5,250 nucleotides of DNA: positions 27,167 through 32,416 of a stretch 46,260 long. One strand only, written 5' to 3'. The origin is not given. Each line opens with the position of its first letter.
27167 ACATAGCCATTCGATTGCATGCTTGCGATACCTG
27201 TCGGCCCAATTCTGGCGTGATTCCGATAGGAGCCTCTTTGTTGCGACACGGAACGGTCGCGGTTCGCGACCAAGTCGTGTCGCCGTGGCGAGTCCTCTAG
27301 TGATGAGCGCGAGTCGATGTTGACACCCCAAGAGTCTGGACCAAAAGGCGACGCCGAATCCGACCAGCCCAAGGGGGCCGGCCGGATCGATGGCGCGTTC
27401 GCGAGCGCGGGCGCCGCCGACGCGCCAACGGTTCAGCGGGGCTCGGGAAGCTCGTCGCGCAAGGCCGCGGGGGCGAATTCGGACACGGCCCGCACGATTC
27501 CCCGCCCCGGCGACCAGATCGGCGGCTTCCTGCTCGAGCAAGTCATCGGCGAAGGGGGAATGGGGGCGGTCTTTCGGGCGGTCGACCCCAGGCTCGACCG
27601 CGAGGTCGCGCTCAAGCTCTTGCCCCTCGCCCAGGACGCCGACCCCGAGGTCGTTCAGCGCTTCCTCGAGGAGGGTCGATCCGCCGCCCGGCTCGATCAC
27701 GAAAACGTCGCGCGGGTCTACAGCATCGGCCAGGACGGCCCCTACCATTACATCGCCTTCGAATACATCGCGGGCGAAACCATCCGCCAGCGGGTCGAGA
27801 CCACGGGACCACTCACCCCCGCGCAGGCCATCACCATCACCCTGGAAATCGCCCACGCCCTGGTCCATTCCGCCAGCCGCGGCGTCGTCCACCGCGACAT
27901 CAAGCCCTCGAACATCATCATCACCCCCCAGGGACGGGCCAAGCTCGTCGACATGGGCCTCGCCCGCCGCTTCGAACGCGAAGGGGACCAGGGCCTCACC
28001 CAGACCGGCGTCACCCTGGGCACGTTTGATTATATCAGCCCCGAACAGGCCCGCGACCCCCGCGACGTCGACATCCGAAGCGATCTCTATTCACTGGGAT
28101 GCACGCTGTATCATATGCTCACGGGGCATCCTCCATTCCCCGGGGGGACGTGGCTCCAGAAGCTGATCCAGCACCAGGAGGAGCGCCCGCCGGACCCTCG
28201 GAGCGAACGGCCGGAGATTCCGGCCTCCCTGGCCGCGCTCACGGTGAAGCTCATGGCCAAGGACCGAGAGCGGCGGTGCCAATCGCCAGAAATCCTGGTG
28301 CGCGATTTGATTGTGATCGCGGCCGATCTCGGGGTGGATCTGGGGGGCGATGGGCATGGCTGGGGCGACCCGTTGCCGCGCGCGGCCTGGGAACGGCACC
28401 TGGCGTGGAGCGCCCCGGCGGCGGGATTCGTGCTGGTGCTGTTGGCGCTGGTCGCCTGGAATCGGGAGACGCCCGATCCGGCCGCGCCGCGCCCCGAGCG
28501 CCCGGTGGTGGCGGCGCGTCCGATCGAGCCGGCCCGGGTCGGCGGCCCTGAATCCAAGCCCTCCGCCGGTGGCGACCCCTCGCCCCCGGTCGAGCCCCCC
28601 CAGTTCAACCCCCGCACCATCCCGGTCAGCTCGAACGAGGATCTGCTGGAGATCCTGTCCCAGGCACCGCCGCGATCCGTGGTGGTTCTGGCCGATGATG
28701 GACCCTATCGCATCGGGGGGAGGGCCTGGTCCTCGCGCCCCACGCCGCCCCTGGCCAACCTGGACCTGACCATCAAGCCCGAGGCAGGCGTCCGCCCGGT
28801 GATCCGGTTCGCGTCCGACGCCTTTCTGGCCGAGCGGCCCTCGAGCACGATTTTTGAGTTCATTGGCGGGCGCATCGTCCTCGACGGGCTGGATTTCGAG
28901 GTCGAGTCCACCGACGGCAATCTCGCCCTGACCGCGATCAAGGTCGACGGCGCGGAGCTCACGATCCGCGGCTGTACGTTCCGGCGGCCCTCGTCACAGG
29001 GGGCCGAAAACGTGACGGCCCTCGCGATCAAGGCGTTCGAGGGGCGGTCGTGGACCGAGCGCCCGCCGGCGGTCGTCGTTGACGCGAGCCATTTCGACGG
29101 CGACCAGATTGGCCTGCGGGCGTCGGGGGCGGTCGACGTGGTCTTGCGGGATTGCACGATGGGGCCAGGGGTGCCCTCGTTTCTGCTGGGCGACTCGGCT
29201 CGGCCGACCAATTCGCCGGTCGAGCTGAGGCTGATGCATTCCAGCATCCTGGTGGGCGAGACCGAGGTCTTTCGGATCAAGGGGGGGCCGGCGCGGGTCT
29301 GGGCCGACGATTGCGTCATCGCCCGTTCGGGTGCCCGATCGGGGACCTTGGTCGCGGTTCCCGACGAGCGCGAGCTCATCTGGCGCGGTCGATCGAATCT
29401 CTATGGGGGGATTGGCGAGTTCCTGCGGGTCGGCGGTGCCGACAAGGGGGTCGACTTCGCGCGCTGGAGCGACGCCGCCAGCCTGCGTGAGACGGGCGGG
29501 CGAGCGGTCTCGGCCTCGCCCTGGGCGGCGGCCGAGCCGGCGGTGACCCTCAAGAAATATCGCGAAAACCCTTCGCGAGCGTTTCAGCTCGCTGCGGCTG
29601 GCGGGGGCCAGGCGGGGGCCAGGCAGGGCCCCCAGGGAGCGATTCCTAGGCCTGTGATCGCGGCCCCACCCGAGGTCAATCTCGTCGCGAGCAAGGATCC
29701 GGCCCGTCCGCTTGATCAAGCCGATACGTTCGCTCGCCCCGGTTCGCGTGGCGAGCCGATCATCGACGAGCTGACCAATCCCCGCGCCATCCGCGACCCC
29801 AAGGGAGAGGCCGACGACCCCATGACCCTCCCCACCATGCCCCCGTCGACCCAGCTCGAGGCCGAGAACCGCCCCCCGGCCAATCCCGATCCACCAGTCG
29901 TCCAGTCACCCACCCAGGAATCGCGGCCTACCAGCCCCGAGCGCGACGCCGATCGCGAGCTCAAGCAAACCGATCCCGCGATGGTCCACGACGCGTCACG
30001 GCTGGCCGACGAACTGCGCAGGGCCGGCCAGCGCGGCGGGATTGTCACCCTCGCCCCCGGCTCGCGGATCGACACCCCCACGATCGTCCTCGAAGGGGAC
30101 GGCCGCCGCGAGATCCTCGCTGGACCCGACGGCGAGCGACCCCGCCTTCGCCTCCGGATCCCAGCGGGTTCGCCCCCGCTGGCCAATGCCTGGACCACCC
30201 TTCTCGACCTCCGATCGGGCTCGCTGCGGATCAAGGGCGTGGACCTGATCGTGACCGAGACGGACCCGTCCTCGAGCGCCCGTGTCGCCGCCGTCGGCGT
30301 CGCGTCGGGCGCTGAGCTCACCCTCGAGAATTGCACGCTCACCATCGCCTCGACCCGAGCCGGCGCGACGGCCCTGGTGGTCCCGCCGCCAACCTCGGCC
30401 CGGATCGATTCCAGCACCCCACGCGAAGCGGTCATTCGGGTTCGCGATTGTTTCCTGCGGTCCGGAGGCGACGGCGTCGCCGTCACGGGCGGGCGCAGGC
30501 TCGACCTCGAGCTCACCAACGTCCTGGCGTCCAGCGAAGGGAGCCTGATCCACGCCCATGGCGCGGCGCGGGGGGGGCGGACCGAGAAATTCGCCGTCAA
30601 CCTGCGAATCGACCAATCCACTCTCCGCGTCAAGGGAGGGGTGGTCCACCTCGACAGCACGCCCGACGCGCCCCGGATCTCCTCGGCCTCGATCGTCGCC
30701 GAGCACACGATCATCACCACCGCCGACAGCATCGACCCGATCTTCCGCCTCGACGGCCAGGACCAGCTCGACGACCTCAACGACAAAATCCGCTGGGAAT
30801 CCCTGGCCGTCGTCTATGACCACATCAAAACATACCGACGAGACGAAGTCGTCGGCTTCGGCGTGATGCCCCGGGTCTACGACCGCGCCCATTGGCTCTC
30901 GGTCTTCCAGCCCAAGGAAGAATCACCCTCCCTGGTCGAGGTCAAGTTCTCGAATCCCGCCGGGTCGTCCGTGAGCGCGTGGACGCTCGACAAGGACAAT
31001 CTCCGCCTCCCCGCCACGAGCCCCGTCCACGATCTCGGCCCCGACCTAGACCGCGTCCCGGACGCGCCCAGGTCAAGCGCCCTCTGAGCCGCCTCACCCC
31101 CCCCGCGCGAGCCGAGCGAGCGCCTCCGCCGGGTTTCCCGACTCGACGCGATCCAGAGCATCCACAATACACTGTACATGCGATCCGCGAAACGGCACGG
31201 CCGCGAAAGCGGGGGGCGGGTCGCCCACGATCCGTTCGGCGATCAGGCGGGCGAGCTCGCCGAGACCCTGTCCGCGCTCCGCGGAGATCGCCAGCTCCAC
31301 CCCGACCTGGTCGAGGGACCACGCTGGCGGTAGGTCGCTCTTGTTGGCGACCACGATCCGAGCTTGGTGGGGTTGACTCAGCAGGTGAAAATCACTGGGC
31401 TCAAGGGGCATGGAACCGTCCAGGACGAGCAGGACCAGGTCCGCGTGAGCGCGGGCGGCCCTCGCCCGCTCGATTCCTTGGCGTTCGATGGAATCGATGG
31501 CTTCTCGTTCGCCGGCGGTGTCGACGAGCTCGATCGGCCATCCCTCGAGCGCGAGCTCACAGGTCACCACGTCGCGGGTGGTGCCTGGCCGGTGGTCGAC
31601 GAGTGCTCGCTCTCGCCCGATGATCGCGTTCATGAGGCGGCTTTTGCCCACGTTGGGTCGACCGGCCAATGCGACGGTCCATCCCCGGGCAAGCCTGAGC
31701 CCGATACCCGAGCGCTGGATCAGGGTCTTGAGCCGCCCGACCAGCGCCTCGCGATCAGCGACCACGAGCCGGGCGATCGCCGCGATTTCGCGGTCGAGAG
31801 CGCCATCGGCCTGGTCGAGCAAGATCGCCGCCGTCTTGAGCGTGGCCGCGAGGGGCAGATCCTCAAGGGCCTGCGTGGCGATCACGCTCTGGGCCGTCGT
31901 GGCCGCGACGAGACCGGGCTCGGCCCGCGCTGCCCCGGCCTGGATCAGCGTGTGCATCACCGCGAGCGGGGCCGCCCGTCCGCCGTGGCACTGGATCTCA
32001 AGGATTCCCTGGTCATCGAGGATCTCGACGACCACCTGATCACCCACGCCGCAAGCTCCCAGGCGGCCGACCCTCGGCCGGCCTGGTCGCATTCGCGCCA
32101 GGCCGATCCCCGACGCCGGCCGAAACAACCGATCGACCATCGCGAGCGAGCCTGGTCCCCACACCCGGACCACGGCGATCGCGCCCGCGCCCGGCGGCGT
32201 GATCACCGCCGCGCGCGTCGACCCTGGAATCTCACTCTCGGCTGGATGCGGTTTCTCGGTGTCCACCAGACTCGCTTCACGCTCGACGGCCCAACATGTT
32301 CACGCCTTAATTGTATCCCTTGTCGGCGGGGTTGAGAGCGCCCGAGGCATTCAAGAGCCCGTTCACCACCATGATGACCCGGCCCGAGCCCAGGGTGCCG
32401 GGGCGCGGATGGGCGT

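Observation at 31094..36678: TolC-family gene heading a tight string of three tandem paralogs of an unrecognised protein family plus an atypical GTPase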

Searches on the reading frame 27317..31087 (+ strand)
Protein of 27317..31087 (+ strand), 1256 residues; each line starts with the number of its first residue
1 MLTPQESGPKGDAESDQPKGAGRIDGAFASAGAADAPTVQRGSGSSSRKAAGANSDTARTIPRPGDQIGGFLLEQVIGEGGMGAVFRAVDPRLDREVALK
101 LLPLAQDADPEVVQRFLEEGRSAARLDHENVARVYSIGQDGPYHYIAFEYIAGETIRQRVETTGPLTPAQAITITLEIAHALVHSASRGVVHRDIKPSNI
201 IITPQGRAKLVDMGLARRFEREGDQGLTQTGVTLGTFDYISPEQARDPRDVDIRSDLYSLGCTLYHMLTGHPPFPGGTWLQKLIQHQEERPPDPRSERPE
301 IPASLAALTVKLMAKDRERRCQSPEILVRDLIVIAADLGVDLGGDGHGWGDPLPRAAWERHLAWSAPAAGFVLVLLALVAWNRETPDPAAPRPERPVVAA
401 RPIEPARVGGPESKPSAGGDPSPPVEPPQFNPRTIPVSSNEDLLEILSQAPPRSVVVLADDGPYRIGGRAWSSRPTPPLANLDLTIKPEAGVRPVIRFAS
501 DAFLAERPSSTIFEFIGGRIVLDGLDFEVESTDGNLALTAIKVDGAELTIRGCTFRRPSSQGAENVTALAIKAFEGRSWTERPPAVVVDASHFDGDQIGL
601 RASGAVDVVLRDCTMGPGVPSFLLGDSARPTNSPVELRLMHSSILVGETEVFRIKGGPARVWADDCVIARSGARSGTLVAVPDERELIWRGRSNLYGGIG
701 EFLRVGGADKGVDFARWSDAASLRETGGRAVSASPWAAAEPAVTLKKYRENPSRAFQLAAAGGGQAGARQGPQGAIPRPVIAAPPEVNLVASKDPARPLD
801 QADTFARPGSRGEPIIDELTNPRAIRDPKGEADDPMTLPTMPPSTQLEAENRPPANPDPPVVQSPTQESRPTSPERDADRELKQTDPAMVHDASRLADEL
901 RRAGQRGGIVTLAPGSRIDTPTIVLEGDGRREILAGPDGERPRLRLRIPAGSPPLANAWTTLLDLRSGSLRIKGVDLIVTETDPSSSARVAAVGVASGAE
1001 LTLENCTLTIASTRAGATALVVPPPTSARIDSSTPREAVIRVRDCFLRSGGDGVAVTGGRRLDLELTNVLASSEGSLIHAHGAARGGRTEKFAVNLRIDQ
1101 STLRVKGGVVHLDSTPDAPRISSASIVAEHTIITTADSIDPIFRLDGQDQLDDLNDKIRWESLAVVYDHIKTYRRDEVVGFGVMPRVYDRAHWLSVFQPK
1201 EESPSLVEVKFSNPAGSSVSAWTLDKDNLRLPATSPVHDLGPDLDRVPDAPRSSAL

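Call 31: search_protein_families(library=pfam, proteins=[window:27317-31087:+], max_evalue=0.01)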
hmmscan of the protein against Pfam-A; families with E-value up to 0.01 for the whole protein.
window:27317-31087:+ (1256 aa): 5 families
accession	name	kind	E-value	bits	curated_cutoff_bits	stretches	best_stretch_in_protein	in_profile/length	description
PF00069.31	Pkinase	-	1.1e-44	153.2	31.7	1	74-328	4-259/263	Protein kinase domain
PF07714.23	PK_Tyr_Ser-Thr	-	3.9e-28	98.9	23.1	1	73-326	3-254/258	Protein tyrosine and serine/threonine kinase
PF03109.22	ABC1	-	0.0013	18.4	22.9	1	148-230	147-228/244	ABC1 atypical kinase-like domain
PF01636.29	APH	-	0.0022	18.2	23.2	0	180-206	159-186/239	Phosphotransferase enzyme family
PF17667.7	Pkinase_fungal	-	0.0055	15.9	24.1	1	187-242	305-362/387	Fungal protein kinase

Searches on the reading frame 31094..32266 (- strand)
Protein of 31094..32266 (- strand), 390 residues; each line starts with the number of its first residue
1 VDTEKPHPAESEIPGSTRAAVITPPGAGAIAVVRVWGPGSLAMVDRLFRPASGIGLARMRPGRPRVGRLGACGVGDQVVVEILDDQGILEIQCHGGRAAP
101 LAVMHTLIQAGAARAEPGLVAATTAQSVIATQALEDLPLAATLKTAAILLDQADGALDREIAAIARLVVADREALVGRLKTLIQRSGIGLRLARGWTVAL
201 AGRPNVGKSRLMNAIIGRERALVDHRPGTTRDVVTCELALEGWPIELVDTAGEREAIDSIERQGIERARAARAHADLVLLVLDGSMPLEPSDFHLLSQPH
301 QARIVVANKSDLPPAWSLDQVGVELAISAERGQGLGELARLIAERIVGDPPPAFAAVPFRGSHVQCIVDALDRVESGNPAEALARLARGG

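Call 3: search_protein_families(library=pfam, proteins=[window:31094-32266:-], max_evalue=1)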
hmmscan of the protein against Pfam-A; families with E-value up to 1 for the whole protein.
window:31094-32266:- (390 aa): 11 families
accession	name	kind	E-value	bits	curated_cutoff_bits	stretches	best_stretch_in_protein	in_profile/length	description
PF01926.29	MMR_HSR1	-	3.6e-23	82.3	21.9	1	197-309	1-113/113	50S ribosome-binding GTPase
PF10396.14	TrmE_N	-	9.2e-11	42.4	29.8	1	19-118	3-106/117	GTP-binding protein TrmE N-terminus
PF02421.24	FeoB_N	-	1.6e-08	34.6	27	1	197-285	2-89/156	Ferrous iron transport protein B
PF04548.22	AIG1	-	0.0058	16.4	27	1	197-283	2-92/212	AIG1 family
PF25049.1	OB_HELZ2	-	0.014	15.7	29.3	0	69-94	53-78/90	3'-5' exoribonuclease HELZ2, OB-fold domain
PF00005.33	ABC_tran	-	0.017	16.2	25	1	188-221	4-37/137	ABC transporter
PF00009.33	GTP_EFTU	-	0.035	14.1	26.5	1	227-323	53-144/188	Elongation factor Tu GTP binding domain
PF00350.29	Dynamin_N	-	0.2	12.1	27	0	198-235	1-37/168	Dynamin family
PF12631.12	MnmE_helical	-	0.21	12.1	40.1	0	175-375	74-164/211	MnmE helical domain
PF03193.22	RsgA_GTPase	-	0.23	11.7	30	1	195-222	106-133/174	RsgA GTPase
PF13481.12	AAA_25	-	0.25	11.4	27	1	190-211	28-49/195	AAA domain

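Call 4: search_protein_families(library=ncbifam, proteins=[window:31094-32266:-], max_evalue=1)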
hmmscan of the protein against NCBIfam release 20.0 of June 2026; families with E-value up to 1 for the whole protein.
window:31094-32266:- (390 aa): 21 families
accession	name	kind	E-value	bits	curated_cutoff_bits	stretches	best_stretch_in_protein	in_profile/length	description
NF003661.0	PRK05291.1-3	equivalog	8.7e-48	163.8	380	2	164-377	185-402/448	tRNA uridine-5-carboxymethylaminomethyl(34) synthesis GTPase MnmE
TIGR00450.1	mnmE_trmE_thdF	equivalog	1.2e-44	153.1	252.6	2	177-313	191-329/446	tRNA uridine-5-carboxymethylaminomethyl(34) synthesis GTPase MnmE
TIGR03594.1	GTPase_EngA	equivalog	1.8e-28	99.8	306.7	1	197-344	2-158/432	ribosome biogenesis GTPase Der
NF002828.0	PRK03003.1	equivalog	1.4e-21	76.7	631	1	196-343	41-197/477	ribosome biogenesis GTPase Der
NF007071.0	PRK09518.1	equivalog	6.7e-21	74.5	953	1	196-340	272-425/706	bifunctional cytidylate kinase/GTPase Der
TIGR03918.1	GTP_HydF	equivalog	9.8e-19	67.4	325.55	1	197-346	9-167/392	[FeFe] hydrogenase H-cluster maturation GTPase HydF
TIGR00231.1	small_GTP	domain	3.3e-17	62.8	42.5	1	197-314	5-126/164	GTP-binding protein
NF000908.1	PRK00089.1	equivalog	4.5e-17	62.3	237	1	197-315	5-125/291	GTPase Era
TIGR00436.1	era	equivalog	1.1e-10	41.3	116.25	1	198-290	3-95/270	GTPase Era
TIGR03596.1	GTPase_YlqF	equivalog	1.2e-10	41.3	208.2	1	195-252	118-172/276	ribosome biogenesis GTPase YlqF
TIGR03598.1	GTPase_YsxC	equivalog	6.1e-08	32.6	124.45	1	196-252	19-73/186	ribosome biogenesis GTP-binding protein YihA/YsxC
TIGR00437.1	feoB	equivalog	7.1e-08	31.6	315.65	1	202-285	1-83/594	ferrous iron transport protein B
NF003255.0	PRK04213.1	equivalog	9.3e-06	25.1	164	1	197-238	11-51/204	GTP-binding protein EngB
TIGR03156.1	GTP_HflX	equivalog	1.1e-05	24.5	216.75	1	196-345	190-350/351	GTPase HflX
TIGR03597.1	GTPase_YqeH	equivalog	0.012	14.8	297.4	1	197-252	157-214/361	ribosome biogenesis GTPase YqeH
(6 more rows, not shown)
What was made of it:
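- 31094..32266 (-): MnmE-like GTPase (390 aa). It is a lineage-specific downstream neighbour, not part of the conserved module. TrmE_N and MMR_HSR1 domains; below the MnmE equivalog cutoffs (calls 3, 4).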
